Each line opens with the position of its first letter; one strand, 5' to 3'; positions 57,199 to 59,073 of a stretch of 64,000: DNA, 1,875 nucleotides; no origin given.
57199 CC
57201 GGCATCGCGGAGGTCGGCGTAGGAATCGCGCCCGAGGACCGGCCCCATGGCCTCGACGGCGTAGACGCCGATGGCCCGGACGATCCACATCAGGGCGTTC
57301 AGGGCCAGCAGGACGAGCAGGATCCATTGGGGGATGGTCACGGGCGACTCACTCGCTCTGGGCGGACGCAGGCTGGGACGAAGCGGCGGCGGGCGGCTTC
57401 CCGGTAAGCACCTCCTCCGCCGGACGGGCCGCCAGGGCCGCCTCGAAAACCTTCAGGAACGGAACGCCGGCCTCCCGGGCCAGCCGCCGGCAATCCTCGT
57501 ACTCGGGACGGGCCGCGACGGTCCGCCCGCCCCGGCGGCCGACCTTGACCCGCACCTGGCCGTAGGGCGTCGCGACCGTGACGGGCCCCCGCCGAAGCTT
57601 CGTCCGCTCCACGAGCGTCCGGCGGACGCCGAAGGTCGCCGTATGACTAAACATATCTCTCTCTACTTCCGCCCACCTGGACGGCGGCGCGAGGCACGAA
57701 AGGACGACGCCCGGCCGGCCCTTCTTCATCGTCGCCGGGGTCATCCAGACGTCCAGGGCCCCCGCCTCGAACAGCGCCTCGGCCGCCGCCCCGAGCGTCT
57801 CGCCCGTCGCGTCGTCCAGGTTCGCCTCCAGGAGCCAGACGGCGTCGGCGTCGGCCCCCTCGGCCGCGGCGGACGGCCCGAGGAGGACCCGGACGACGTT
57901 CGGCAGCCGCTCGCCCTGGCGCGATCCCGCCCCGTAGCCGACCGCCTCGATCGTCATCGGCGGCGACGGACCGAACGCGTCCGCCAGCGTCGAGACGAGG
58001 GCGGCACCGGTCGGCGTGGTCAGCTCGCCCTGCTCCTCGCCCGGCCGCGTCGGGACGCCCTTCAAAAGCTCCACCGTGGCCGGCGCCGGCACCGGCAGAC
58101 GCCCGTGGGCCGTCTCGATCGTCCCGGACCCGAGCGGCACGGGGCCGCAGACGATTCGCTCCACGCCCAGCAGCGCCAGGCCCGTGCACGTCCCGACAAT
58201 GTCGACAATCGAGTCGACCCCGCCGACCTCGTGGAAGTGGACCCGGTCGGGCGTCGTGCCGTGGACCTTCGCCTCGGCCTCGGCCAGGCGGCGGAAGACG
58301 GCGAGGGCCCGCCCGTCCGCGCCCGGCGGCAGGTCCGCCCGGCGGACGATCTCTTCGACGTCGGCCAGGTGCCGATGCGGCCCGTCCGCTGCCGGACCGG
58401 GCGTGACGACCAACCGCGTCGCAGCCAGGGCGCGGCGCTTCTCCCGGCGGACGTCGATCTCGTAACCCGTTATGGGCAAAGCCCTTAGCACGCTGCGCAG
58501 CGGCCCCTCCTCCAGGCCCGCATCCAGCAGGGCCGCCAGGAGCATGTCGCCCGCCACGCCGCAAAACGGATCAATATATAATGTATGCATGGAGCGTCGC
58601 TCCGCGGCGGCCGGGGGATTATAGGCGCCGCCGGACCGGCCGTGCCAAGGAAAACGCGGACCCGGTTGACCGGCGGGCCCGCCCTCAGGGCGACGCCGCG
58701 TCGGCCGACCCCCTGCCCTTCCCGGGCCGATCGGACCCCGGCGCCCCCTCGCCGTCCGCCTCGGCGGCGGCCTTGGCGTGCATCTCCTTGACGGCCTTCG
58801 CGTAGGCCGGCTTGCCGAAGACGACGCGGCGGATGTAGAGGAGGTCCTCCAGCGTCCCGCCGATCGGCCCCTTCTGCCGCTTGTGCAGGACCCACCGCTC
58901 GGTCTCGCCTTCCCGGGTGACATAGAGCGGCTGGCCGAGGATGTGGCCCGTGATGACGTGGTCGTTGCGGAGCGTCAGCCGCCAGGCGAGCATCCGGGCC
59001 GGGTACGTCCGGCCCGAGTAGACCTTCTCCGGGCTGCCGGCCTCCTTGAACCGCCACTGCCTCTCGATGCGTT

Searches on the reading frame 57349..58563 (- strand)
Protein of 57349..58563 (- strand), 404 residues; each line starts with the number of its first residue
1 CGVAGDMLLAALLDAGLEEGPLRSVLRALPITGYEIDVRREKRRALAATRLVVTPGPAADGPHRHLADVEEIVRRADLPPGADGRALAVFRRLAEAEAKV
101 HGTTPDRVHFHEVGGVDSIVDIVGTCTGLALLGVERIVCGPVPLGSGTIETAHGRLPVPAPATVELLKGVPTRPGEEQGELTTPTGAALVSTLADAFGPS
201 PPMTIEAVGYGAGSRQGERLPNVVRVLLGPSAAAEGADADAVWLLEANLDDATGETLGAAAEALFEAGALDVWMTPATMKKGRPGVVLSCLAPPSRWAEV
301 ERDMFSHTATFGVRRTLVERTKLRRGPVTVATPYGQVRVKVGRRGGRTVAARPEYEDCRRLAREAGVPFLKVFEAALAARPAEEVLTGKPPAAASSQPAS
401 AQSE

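Call 64: search_protein_families(library=ncbifam, proteins=[window:57349-58563:-], max_evalue=0.00001)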
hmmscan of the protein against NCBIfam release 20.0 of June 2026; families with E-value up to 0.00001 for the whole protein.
window:57349-58563:- (404 aa): 2 families
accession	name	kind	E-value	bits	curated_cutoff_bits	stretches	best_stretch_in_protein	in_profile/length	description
TIGR00299.2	nickel_LarC1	equivalog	5.3e-67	224.7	90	1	64-228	1-165/165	nickel pincer cofactor biosynthesis protein LarC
NF052512.1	nickel_LarC2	equivalog_domain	2.5e-43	146.9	50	1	242-359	1-118/118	nickel pincer cofactor biosynthesis protein LarC2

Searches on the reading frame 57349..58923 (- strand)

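Call 10: search_protein_families(library=pfam, proteins=[window:57349-58923:-])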
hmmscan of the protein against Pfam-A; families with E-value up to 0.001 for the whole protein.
window:57349-58923:- (524 aa): 1 family
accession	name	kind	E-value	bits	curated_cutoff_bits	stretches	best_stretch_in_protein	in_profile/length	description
PF01969.22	Ni_insertion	-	1.7e-141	472.2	22.1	1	115-492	1-374/375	Nickel insertion protein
